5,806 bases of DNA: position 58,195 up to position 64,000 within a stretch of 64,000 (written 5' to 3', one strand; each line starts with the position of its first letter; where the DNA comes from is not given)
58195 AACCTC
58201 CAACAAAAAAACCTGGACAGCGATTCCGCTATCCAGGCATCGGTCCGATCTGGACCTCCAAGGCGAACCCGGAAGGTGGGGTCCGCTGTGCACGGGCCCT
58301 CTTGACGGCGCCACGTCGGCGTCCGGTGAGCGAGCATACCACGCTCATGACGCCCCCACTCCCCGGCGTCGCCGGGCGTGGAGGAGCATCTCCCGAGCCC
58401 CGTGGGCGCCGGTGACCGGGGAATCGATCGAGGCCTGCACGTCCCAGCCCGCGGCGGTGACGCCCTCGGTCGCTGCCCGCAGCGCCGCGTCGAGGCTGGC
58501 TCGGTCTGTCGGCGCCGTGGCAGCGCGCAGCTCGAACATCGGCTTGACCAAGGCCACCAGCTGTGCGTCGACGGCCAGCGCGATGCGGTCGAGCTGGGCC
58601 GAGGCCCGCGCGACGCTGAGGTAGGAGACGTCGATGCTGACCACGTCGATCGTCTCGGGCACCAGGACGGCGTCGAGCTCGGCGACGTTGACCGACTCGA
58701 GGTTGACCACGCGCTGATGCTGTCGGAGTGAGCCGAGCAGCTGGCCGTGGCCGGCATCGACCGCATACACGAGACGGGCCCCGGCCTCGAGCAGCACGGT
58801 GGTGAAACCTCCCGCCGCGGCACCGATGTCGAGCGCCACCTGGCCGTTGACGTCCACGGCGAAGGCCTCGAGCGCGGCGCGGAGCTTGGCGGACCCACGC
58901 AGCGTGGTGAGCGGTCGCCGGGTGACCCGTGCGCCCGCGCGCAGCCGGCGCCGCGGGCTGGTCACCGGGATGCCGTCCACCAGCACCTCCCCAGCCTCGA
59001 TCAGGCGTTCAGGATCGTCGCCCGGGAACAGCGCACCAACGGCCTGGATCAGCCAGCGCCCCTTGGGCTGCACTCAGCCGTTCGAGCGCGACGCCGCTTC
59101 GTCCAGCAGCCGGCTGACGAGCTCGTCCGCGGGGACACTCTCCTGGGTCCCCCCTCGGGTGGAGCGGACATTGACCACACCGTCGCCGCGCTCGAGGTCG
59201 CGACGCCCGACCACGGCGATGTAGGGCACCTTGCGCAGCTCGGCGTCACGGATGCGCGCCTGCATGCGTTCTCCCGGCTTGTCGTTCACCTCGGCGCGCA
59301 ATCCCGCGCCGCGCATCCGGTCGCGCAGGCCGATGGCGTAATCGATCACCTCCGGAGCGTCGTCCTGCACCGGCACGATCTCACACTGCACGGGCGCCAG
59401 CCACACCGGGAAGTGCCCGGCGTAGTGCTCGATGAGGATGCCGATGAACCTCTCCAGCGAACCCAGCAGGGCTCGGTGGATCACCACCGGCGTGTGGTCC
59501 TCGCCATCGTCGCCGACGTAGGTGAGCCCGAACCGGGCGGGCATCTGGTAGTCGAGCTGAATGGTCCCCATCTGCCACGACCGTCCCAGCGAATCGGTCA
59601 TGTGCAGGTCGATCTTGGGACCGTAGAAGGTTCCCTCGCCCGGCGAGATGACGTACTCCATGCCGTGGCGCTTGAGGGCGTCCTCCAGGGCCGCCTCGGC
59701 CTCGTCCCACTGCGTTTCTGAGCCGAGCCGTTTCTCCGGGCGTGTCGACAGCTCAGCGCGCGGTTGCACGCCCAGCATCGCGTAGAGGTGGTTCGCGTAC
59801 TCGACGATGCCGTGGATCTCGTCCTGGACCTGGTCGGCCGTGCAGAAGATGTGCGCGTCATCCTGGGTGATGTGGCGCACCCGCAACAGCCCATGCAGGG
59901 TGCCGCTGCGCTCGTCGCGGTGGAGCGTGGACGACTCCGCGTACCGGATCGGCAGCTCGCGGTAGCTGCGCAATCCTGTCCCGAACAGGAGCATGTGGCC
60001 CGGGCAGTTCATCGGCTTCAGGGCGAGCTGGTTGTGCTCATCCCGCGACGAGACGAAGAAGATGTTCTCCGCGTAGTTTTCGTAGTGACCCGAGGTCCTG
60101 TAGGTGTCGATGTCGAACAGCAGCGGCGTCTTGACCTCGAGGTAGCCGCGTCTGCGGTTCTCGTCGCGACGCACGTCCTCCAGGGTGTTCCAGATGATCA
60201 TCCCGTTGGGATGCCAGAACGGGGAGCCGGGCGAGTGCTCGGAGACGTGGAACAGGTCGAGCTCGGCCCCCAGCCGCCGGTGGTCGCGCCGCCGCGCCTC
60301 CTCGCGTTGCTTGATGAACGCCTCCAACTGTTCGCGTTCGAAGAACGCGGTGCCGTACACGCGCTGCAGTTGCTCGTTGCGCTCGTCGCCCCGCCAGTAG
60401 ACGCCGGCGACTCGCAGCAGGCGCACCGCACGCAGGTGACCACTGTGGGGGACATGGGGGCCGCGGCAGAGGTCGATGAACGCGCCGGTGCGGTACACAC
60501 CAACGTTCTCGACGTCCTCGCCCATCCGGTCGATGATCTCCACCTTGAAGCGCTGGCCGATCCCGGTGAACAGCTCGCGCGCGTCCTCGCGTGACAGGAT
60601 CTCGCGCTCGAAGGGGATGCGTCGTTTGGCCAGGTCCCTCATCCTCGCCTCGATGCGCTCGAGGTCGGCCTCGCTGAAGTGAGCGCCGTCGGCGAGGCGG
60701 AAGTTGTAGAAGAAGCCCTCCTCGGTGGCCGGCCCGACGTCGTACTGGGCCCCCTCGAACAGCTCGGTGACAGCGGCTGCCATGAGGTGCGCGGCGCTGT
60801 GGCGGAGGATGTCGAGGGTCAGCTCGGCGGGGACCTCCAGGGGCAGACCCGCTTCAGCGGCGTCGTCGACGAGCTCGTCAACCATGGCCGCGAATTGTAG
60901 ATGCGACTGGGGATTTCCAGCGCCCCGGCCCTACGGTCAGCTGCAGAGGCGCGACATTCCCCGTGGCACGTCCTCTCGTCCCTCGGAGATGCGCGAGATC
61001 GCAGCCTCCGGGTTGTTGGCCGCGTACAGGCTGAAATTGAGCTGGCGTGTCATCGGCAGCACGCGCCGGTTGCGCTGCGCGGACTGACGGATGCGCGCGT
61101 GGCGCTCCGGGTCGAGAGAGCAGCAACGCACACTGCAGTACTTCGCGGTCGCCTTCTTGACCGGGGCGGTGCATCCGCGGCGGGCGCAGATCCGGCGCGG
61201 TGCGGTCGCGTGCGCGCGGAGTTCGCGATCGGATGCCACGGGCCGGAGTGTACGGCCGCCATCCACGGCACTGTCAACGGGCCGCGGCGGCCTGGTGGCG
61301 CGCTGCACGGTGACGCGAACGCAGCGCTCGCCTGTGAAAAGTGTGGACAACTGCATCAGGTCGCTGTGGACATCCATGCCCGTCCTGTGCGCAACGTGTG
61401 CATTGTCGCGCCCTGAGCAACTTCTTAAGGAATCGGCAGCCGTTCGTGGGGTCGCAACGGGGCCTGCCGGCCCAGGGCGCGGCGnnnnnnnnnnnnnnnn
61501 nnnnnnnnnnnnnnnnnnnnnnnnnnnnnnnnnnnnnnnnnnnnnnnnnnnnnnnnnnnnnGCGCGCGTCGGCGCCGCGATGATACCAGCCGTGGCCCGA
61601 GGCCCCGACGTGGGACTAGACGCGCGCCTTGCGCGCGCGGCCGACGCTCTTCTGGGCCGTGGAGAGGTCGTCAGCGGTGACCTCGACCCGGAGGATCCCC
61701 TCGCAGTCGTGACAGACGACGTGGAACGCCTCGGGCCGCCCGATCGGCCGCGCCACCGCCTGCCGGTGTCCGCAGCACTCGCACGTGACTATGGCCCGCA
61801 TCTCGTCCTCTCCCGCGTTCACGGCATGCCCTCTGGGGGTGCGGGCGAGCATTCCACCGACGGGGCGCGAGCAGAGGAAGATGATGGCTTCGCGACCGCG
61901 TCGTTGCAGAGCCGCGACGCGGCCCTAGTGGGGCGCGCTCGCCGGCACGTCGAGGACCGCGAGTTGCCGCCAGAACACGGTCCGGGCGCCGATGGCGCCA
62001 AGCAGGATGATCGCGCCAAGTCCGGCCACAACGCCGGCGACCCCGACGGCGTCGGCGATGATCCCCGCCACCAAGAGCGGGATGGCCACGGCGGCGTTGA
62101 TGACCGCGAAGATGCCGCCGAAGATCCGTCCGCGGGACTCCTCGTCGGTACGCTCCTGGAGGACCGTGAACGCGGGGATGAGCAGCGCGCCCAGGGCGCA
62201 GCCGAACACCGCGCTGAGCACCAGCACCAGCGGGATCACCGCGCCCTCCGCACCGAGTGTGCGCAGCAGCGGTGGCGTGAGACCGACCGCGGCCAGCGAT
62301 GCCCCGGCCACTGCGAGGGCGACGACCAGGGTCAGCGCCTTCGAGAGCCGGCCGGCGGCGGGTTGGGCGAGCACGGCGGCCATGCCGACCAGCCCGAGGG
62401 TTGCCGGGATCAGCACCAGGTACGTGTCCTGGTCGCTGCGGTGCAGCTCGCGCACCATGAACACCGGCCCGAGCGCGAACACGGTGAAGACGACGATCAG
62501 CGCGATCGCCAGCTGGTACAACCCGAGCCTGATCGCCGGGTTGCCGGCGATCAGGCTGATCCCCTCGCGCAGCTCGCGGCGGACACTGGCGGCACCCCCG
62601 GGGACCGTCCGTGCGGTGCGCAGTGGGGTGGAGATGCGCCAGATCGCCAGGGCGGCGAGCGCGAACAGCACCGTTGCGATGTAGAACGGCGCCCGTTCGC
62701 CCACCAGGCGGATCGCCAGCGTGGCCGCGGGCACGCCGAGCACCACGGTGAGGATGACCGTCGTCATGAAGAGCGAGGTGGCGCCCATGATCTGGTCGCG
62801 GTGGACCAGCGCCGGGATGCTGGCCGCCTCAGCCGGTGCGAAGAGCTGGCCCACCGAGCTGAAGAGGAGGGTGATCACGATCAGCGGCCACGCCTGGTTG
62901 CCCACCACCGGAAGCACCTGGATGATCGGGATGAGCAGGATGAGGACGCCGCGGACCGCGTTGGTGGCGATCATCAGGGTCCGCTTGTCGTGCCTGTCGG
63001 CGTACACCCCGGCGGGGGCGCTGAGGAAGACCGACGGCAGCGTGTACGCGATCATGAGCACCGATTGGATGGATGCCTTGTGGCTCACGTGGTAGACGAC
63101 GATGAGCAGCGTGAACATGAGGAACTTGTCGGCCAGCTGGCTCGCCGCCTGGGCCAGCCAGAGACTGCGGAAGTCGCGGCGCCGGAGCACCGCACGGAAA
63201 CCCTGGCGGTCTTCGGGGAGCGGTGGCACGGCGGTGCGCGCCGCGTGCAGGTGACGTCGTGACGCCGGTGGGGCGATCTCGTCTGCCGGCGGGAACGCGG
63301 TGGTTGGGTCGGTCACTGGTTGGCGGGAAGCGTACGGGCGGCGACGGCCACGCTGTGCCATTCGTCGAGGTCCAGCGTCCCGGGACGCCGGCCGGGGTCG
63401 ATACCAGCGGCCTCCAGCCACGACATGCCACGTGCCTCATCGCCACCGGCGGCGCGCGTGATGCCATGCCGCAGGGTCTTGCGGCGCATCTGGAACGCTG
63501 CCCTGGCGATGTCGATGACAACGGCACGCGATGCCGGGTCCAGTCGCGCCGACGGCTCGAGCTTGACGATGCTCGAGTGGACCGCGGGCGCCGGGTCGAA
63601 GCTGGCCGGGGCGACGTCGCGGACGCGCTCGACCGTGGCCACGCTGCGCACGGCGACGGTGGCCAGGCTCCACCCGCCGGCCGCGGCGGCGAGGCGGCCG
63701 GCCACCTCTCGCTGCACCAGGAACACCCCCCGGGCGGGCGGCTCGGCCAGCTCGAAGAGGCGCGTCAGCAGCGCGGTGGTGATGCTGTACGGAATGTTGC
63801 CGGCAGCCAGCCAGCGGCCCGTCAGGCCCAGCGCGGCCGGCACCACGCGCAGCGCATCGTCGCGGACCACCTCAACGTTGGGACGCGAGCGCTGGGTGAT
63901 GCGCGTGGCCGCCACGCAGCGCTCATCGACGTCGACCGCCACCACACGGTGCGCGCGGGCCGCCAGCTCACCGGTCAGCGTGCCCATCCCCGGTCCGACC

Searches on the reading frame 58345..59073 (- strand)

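Call 69: search_protein_families(library=pfam, proteins=[window:58345-59073:-], max_evalue=0.0001)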
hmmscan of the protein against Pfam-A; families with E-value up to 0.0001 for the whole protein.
window:58345-59073:- (242 aa): 2 families
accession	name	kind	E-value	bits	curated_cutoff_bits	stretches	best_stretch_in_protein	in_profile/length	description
PF01728.25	FtsJ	-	9.2e-23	81.5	24.1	1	59-233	4-179/181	FtsJ-like methyltransferase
PF01479.30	S4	-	4.8e-06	26.6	22.8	1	22-50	20-48/48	S4 domain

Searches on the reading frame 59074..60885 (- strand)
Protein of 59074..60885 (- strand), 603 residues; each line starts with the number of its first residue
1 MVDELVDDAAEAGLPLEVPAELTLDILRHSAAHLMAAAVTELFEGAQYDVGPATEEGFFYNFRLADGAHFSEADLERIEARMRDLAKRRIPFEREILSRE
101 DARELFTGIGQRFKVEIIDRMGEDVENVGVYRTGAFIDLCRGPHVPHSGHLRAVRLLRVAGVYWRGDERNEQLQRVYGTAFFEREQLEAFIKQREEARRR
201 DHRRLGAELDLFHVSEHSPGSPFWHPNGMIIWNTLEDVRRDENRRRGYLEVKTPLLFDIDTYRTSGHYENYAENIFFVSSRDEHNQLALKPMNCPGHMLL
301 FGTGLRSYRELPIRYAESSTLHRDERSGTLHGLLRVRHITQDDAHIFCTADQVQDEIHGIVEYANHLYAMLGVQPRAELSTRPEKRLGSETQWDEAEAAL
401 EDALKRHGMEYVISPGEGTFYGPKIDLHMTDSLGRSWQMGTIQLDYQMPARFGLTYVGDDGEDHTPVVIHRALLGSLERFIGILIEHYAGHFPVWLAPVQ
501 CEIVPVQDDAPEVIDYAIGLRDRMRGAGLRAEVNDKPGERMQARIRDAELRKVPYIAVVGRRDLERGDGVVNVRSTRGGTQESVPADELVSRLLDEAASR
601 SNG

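Call 68: search_protein_families(library=pfam, proteins=[window:59074-60885:-], max_evalue=0.0001)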
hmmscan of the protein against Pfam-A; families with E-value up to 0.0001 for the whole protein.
window:59074-60885:- (603 aa): 3 families
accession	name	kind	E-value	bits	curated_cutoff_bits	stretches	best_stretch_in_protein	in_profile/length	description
PF00587.30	tRNA-synt_2b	-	5.3e-47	160.6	29.3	1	280-488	4-179/179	tRNA synthetase class II core domain (G, H, P, S and T)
PF03129.25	HGTP_anticodon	-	1.6e-19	70.3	21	1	500-594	1-92/94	Anticodon binding domain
PF07973.19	tRNA_SAD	-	6.1e-13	49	24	1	128-177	1-44/44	Threonyl and Alanyl tRNA synthetase second additional domain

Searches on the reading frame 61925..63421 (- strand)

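Call 69: search_protein_families(library=pfam, proteins=[window:61925-63421:-], max_evalue=0.0001)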
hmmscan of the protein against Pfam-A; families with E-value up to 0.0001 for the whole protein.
window:61925-63421:- (498 aa): 2 families
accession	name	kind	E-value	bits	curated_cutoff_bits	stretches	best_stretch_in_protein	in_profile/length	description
PF07690.21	MFS_1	-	8.4e-29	101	33.4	1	87-384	1-290/347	Major Facilitator Superfamily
PF05977.19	MFS_3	-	6.2e-16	58.4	27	1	77-480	5-391/524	Transmembrane secretion effector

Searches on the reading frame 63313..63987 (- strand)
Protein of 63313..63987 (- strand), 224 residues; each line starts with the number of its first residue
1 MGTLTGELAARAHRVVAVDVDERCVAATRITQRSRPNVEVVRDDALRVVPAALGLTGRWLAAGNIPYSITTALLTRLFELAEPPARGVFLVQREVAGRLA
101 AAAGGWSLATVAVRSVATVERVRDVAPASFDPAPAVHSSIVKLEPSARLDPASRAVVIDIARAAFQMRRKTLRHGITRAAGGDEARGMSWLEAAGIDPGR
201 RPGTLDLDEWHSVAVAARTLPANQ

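Call 69: search_protein_families(library=pfam, proteins=[window:63313-63987:-], max_evalue=0.0001)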
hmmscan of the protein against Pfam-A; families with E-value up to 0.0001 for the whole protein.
window:63313-63987:- (224 aa): 1 family
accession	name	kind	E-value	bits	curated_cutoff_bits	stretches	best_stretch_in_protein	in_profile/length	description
PF00398.26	RrnaAD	-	3.5e-25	89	24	1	2-202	42-246/263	Ribosomal RNA adenine dimethylase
